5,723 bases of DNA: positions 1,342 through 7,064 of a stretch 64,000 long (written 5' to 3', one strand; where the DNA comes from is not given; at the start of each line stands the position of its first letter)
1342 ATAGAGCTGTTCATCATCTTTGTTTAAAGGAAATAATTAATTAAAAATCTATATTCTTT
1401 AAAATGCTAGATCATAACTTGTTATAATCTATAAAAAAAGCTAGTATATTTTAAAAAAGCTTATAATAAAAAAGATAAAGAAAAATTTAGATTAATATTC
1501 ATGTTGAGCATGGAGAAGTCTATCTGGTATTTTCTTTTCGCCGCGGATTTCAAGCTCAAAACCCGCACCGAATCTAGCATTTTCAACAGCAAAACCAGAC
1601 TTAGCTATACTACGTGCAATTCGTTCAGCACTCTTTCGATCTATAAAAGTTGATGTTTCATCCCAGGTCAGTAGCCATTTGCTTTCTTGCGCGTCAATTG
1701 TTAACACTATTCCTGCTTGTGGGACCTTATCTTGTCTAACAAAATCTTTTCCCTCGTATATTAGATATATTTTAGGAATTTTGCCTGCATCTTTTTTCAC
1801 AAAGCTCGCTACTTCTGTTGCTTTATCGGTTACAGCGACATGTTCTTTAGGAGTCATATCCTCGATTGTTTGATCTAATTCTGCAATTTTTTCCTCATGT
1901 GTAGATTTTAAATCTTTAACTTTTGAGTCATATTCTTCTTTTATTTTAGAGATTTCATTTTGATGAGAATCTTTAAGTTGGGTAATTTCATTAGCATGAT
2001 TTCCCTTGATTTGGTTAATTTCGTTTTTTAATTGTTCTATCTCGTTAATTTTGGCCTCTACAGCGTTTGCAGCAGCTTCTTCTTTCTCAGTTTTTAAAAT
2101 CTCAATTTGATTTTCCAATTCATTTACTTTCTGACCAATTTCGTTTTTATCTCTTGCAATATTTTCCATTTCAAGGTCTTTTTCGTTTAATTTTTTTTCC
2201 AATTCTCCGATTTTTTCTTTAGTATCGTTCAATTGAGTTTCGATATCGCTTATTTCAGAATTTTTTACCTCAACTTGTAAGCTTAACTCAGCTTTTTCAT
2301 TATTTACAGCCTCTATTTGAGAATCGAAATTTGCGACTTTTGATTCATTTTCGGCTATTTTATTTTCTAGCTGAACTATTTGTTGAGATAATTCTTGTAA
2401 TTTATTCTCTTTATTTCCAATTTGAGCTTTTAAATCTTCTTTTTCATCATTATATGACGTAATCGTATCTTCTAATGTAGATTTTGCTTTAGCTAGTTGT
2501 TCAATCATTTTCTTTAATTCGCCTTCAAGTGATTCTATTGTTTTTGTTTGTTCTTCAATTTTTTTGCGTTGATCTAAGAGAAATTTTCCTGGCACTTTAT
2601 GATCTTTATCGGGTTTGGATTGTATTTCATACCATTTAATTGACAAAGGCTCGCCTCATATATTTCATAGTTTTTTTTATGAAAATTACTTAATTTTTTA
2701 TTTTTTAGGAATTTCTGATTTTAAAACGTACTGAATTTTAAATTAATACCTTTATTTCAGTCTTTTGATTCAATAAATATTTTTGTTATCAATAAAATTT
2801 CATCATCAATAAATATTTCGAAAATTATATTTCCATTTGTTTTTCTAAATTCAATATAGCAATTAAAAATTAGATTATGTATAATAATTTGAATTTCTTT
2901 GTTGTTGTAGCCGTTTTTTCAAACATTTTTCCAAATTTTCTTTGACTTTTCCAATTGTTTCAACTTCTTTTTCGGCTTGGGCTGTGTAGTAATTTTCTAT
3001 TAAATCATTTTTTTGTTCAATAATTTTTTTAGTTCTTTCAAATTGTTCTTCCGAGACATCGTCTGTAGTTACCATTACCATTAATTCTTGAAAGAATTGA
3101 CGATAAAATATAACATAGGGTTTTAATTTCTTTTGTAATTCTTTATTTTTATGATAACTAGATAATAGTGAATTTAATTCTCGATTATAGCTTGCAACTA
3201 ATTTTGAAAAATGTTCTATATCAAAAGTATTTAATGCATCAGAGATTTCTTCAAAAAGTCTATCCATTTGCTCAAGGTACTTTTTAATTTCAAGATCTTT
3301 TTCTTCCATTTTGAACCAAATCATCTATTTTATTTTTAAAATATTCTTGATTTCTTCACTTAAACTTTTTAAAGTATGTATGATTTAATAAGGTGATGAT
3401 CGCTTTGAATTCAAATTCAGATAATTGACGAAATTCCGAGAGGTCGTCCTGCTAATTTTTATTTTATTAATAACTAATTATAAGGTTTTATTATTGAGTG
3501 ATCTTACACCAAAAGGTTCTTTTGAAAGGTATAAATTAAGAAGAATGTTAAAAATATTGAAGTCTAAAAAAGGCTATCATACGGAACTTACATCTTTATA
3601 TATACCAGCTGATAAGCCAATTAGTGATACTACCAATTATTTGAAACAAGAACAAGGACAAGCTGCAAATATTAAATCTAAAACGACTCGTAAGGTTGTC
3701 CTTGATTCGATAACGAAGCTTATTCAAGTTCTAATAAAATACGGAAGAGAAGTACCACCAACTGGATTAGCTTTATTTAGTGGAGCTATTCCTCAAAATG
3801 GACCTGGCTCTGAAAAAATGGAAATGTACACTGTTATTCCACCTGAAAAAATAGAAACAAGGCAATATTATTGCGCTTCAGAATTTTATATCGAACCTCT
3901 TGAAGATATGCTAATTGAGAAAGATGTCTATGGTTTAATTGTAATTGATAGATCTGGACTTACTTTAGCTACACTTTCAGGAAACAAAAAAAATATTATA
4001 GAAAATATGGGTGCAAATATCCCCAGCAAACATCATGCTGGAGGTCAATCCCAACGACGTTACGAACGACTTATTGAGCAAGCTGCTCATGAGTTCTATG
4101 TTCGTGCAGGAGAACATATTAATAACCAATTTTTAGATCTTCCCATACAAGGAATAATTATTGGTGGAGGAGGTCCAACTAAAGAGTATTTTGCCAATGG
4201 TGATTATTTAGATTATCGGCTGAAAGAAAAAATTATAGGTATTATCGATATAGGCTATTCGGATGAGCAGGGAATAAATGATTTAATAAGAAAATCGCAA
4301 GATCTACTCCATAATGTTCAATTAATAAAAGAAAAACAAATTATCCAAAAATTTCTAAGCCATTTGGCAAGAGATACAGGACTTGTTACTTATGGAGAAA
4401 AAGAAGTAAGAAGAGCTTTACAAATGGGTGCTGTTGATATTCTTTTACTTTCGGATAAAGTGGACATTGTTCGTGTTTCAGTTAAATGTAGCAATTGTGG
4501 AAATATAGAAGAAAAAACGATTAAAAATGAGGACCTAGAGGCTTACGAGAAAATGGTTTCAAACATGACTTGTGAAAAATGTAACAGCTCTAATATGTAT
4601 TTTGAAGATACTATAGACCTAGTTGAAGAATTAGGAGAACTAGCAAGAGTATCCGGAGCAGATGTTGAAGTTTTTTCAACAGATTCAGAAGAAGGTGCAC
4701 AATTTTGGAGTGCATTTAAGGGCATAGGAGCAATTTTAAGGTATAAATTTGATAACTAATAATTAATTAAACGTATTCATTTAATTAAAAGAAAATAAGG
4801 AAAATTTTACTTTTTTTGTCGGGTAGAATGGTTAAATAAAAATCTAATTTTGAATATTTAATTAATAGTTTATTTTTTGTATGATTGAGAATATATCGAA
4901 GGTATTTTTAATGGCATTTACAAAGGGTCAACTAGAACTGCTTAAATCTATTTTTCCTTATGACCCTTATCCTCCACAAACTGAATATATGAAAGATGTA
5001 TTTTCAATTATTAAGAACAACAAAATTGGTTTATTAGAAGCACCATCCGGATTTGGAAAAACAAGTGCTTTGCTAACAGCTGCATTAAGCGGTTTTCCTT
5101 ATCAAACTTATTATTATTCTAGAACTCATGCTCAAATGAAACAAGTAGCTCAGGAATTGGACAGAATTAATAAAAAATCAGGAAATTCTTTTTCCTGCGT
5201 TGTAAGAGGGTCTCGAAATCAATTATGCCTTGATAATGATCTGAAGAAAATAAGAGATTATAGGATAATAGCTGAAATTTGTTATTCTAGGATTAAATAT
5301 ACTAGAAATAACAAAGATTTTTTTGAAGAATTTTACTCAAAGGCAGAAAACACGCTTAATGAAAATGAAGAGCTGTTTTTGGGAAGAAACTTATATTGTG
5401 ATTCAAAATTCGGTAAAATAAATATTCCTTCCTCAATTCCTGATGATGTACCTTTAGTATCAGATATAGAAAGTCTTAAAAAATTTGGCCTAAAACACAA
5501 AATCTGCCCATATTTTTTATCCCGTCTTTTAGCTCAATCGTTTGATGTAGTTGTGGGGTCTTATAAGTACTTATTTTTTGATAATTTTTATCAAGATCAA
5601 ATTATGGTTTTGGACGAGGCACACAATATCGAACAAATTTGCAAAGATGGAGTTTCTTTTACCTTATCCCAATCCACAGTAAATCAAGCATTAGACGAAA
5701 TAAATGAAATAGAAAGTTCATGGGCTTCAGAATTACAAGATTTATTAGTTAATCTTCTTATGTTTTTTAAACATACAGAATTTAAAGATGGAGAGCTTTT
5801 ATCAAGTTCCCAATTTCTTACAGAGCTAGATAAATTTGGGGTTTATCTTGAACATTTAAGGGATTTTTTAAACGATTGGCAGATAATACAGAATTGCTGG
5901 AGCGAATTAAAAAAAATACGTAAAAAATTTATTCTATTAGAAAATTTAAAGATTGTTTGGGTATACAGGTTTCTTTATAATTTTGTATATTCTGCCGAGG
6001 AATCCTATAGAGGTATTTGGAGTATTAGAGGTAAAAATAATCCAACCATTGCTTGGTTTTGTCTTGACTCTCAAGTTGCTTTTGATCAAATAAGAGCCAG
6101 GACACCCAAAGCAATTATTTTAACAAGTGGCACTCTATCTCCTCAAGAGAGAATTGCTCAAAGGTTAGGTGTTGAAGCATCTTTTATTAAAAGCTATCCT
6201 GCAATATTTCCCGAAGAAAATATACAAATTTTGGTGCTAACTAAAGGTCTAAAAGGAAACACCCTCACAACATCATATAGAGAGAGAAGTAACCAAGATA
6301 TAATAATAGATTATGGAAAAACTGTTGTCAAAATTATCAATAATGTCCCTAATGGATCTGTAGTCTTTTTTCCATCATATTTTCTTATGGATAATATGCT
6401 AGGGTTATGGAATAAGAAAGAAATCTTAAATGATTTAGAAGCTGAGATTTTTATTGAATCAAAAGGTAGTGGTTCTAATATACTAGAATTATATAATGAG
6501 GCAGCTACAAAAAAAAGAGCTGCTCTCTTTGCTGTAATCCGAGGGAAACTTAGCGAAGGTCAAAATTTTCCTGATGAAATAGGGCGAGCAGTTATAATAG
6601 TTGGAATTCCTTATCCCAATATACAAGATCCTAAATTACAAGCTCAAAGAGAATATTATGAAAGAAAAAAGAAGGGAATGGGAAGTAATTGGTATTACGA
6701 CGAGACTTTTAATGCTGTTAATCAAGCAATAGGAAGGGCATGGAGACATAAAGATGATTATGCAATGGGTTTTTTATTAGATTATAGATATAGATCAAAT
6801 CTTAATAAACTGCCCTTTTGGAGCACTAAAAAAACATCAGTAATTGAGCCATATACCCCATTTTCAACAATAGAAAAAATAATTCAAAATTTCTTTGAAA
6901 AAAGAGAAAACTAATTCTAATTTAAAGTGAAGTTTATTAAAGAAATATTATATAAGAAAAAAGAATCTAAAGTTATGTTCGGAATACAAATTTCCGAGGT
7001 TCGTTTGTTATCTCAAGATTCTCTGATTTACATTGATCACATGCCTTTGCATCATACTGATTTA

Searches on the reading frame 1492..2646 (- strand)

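Call 7: search_protein_families(library=pfam, proteins=[window:1492-2646:-])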
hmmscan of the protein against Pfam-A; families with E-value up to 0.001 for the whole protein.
window:1492-2646:- (384 aa): 9 families
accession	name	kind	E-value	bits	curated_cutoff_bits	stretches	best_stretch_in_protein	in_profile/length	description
PF10473.14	CENP-F_leu_zip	-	5.7e-07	30.1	34.5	0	31-103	48-116/140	Leucine-rich repeats of kinetochore protein Cenp-F/LEK1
PF00038.26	Filament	-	2.9e-06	27.6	40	0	20-91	209-280/313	Intermediate filament protein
PF07889.17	DUF1664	-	3.3e-06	27.6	34.6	0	37-116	43-122/124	Protein of unknown function (DUF1664)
PF17078.10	SHE3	-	2.5e-05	24.5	30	1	86-267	22-202/228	SWI5-dependent HO expression protein 3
PF08614.16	ATG16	-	2.6e-05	24.9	33.7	1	26-131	65-173/200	Autophagy protein 16 (ATG16)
PF09787.14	Golgin_A5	-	7e-05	22.9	31.7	0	24-138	103-213/305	Golgin subfamily A member 5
PF05266.19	DUF724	-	0.0003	21.2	38.4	0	25-143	65-185/188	Protein of unknown function (DUF724)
PF21007.2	FBF1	-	0.00043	19.4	45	0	183-261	47-121/524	Fas-binding factor 1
PF06160.17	EzrA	-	0.00093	18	39.6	1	31-184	340-491/557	Septation ring formation regulator, EzrA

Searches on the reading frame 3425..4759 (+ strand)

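Call 7: search_protein_families(library=pfam, proteins=[window:3425-4759:+])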
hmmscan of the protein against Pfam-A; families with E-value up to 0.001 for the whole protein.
window:3425-4759:+ (444 aa): 6 families
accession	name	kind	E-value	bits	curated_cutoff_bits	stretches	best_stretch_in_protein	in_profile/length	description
PF03464.20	eRF1_2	-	6.7e-37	127.2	27.1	1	169-296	2-132/133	eRF1 domain 2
PF03465.20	eRF1_3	-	2.3e-30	105.6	25.8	1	301-441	2-105/106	eRF1 domain 3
PF03463.20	eRF1_1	-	1.2e-15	58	23.8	1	44-163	3-123/123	eRF1 domain 1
PF18854.6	baeRF_family10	-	2.3e-12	47.8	27.1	1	155-278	2-127/143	Bacterial archaeo-eukaryotic release factor family 10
PF18859.6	acVLRF1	-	1.2e-07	32.4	27.1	1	172-248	5-81/130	Actinobacteria/chloroflexi VLRF1 release factor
PF19769.4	CPxCG_zf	-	0.00041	20.6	27.2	1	342-425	13-93/183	CPxCG-related zinc finger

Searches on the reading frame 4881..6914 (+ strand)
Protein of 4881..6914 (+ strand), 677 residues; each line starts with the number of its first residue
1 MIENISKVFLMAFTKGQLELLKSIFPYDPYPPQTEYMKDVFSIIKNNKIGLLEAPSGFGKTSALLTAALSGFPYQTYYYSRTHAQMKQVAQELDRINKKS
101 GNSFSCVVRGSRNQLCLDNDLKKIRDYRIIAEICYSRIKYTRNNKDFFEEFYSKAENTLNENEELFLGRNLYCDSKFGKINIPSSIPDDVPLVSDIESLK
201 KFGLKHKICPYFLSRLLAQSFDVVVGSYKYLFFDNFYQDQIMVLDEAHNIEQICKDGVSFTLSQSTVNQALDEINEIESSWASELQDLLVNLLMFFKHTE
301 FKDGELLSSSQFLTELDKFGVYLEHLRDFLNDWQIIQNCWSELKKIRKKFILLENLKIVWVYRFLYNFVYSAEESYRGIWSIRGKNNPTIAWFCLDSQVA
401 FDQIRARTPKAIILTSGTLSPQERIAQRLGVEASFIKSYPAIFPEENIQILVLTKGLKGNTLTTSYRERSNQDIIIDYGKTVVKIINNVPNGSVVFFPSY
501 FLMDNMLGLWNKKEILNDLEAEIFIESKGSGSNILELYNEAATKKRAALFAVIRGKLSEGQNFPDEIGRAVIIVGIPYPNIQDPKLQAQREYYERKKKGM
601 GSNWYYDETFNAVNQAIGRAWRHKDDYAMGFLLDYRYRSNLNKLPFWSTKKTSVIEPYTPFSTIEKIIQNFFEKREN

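Call 7: search_protein_families(library=pfam, proteins=[window:4881-6914:+])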
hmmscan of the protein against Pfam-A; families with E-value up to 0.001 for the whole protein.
window:4881-6914:+ (677 aa): 4 families
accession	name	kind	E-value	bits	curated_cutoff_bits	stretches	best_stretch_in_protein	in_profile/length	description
PF13307.12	Helicase_C_2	-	1.3e-47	162.4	25.3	1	483-642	2-161/170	Helicase C-terminal domain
PF06733.21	DEAD_2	-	1.9e-30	106.2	21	1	78-266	1-171/172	DEAD_2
PF06777.17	HBB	-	1.4e-07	31.8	30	1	361-454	94-182/190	Helical and beta-bridge domain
PF00270.35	DEAD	-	1.2e-06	28.8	26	1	39-114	6-86/167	DEAD/DEAH box helicase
